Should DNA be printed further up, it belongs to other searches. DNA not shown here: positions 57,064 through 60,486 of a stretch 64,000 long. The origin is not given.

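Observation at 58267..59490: Five tandem repeats of an unrecognised ~70-90-aa domain inserted into a polytopic membrane protein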

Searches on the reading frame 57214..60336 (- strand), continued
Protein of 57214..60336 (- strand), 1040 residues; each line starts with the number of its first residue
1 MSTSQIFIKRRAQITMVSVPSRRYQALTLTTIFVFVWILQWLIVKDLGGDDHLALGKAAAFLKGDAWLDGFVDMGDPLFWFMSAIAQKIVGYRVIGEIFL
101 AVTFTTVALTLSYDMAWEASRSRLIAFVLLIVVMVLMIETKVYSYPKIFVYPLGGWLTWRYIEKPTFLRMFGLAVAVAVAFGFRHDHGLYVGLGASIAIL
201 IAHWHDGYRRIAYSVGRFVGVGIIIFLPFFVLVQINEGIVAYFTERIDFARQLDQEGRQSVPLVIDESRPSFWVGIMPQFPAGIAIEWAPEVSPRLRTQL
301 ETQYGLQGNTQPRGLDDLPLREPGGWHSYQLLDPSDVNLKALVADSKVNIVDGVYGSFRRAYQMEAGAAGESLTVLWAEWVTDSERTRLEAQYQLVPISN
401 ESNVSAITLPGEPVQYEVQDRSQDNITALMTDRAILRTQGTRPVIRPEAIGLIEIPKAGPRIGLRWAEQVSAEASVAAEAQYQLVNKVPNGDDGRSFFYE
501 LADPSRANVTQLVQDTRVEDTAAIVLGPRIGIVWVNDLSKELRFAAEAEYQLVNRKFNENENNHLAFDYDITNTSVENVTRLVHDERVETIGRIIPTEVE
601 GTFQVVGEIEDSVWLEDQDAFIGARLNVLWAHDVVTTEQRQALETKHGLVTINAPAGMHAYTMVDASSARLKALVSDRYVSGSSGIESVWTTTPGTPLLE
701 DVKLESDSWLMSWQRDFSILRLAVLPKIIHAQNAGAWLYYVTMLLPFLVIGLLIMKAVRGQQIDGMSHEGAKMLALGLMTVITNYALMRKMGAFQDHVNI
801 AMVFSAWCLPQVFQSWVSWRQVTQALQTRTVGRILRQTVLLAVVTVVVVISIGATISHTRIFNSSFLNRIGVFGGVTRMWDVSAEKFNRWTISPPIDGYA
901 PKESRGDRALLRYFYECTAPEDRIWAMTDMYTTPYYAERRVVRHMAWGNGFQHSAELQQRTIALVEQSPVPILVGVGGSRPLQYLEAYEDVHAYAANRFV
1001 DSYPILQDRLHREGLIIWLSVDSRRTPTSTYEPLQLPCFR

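Call 46: list_cluster_members(proteins=[P0002, P0012, P0067, P0087, P0097, P0130, P0026, P0121, P0141, P0085])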
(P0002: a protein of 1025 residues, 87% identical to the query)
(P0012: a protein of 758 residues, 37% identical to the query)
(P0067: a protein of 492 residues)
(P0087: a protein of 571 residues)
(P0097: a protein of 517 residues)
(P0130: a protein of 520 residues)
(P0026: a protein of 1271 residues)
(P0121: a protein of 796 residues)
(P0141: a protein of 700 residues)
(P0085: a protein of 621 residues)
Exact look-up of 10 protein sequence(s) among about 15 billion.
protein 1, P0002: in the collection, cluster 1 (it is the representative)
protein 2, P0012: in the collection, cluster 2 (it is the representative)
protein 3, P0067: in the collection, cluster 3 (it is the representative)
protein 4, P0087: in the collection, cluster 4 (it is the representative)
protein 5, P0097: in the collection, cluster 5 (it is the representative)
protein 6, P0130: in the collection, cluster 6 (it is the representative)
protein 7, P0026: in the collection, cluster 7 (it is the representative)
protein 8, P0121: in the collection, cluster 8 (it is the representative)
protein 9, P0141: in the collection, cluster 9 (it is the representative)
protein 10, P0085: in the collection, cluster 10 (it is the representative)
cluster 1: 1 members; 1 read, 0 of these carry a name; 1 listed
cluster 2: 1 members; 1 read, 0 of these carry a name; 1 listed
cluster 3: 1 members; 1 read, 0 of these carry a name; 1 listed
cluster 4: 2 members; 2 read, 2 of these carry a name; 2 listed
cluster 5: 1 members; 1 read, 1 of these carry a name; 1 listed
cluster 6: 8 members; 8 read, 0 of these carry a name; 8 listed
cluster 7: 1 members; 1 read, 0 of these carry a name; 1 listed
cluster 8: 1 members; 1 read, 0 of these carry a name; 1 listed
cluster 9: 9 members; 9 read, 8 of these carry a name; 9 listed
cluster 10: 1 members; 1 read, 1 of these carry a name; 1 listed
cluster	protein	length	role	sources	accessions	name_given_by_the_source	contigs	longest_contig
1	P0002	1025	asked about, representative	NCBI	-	-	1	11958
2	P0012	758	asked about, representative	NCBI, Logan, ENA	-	-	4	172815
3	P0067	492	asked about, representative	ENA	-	-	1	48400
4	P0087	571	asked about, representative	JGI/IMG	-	hypothetical protein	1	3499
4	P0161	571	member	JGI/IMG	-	hypothetical protein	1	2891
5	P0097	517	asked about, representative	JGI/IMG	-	Dolichyl-phosphate-mannose-protein mannosyltransferase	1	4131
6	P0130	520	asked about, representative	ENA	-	-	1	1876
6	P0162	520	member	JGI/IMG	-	-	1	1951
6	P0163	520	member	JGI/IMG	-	-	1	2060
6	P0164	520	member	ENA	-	-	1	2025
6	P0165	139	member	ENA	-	-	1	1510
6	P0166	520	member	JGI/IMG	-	-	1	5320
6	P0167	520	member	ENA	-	-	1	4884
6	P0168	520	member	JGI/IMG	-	-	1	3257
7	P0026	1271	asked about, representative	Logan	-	-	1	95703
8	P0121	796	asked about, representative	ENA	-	-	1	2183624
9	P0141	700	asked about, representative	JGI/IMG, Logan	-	hypothetical protein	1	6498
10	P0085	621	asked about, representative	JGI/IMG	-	hypothetical protein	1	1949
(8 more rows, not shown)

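Call 47: find_related_loci(query=A1, collection=genome_contigs, flank=8000)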
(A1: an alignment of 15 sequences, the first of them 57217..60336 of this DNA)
Query A1 (1040 aa) in genome_contigs; peptide patterns used: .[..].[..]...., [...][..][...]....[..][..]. (x = any residue, [..] = any of these).
131 stretches matched a pattern; 3 encode a relative of the query (tblastn E <= 1e-3); 3 distinct loci.
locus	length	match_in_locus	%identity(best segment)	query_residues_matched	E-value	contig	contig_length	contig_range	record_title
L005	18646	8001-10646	36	40-1040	2e-97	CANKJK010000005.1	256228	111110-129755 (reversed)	MAG: Acidobacteria bacterium isolate RH-27jun17-225 genome assembly, contig: RH-27jun17-C66, whole genome shotgun sequen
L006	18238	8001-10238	37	19-1040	3e-83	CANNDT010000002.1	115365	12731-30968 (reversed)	MAG: Acidobacteria bacterium isolate ZH-3nov15-179 genome assembly, contig: ZH-3nov15-C57, whole genome shotgun sequence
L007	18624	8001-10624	33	1-1040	2e-78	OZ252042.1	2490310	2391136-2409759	MAG: Vicinamibacterales bacterium isolate b9647b32-f442-4127-8d5a-5878b2b4265b genome assembly, chromosome: 1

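Call 58: search_protein_families(library=pfam, proteins=[L005:3906-4907:+, L005:4840-5640:+, L005:5466-6614:+, L005:6628-7899:+, L005:10682-11470:-, L005:10730-12184:+, L005:12181-13437:+, L007:6350-7156:+, L007:10744-11904:+, L007:11913-12611:+], max_evalue=0.00001)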
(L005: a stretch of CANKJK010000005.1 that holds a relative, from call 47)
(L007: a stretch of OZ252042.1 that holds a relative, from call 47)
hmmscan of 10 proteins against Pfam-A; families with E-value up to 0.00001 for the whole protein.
L005:3906-4907:+ (333 aa): 3 families
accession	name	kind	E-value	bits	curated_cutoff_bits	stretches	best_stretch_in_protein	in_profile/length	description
PF01408.29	GFO_IDH_MocA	-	1.1e-23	84.7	24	1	2-118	1-118/120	Oxidoreductase family, NAD-binding Rossmann fold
PF22725.1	GFO_IDH_MocA_C3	-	9.9e-14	51.8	27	1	131-244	4-123/124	GFO/IDH/MocA C-terminal domain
PF02894.22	GFO_IDH_MocA_C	-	7.2e-09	36.2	22.9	1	132-322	1-206/218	Oxidoreductase family, C-terminal alpha/beta domain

L005:4840-5640:+ (266 aa): 1 family
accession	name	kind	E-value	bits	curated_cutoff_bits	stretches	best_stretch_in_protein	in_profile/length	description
PF00535.33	Glycos_transf_2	-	1.3e-15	58.2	23.3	1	26-184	2-164/168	Glycosyl transferase family 2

L005:5466-6614:+ (382 aa): 8 families
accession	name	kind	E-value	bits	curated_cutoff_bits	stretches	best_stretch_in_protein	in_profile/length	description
PF01370.27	Epimerase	-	1.7e-46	159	20.9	1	66-310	1-240/240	NAD dependent epimerase/dehydratase family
PF16363.11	GDP_Man_Dehyd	-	1.1e-32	114.3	27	1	67-348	1-307/332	GDP-mannose 4,6 dehydratase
PF01073.25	3Beta_HSD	-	1.7e-19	70.4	22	1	67-185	1-121/280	3-beta hydroxysteroid dehydrogenase/isomerase family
PF13460.12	NAD_binding_10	-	4e-11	43.6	27.2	1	70-186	1-104/184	NAD(P)H-binding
PF02719.21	Polysacc_synt_2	-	4.3e-08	33.1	20.2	0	66-181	1-129/293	Polysaccharide biosynthesis protein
PF04321.23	RmlD_sub_bind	-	2.1e-07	30.7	27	1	65-243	2-154/287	RmlD substrate binding domain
PF00106.31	adh_short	-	3.1e-06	27.2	26.6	1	66-130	3-71/195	short chain dehydrogenase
PF05368.20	NmrA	-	4.6e-06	26.9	27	1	65-136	4-76/298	NmrA-like family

L005:6628-7899:+ (423 aa): 4 families
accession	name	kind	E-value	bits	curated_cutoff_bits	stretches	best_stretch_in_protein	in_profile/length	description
PF08484.17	Methyltransf_14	-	1.2e-40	139.4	23.5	1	263-418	1-160/160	C-methyltransferase C-terminal domain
PF13489.12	Methyltransf_23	-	1.3e-17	64.4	27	1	108-258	12-163/164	Methyltransferase domain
PF08421.16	Methyltransf_13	-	1.7e-12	47.7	31.3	1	23-84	1-62/62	Putative zinc binding domain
PF08242.18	Methyltransf_12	-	4.3e-06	27.8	30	1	122-213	1-98/98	Methyltransferase domain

L005:10682-11470:- (262 aa): 0 families

L005:10730-12184:+ (484 aa): 0 families

L005:12181-13437:+ (418 aa): 0 families

L007:6350-7156:+ (268 aa): 1 family
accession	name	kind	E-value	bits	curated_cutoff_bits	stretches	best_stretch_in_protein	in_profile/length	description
PF00535.33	Glycos_transf_2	-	1.1e-19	71.4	23.3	1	10-169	3-166/168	Glycosyl transferase family 2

L007:10744-11904:+ (386 aa): 1 family
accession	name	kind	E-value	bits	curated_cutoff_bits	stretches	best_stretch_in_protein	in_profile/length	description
PF02690.20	Na_Pi_cotrans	-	1e-34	119.9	29.1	2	29-146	2-105/137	Na+/Pi-cotransporter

L007:11913-12611:+ (232 aa): 1 family
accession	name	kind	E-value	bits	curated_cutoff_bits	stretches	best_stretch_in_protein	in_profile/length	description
PF01895.24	PhoU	-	7.1e-18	65.2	23.5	1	50-112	25-88/89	PhoU domain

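Call 67: find_encoding_contigs(protein=P0002, flank=6000, max_places=2)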
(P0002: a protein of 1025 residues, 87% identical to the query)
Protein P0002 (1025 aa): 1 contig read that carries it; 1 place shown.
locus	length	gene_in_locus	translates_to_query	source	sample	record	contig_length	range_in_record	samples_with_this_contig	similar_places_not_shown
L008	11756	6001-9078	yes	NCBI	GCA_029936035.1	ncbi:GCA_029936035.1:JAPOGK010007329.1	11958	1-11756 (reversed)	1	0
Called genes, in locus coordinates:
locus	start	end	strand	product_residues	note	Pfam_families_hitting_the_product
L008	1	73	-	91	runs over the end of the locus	?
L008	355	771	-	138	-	PF12728:HTH_17, PF03459:TOBE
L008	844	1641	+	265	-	PF13531:SBP_bac_11, PF01547:SBP_bac_1, PF12974:Phosphonate-bd (weak)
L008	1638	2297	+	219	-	PF00528:BPD_transp_1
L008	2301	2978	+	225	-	PF00005:ABC_tran, PF13304:AAA_21 (faint)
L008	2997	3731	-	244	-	PF00535:Glycos_transf_2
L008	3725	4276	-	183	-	PF25087:GMPPB_C (faint), PF00132:Hexapep, PF14602:Hexapep_2 (weak)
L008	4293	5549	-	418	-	PF01041:DegT_DnrJ_EryC1, PF00155:Aminotran_1_2 (weak), PF01212:Beta_elim_lyase, PF00266:Aminotran_5 (faint)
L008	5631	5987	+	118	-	PF14667:Polysacc_synt_C, PF07883:Cupin_2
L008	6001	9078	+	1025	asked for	-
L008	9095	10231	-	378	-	PF00438:S-AdoMet_synt_N, PF02772:S-AdoMet_synt_M, PF02773:S-AdoMet_synt_C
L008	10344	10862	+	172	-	-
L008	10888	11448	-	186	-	PF18306:LDcluster4, PF03641:Lysine_decarbox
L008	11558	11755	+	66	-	?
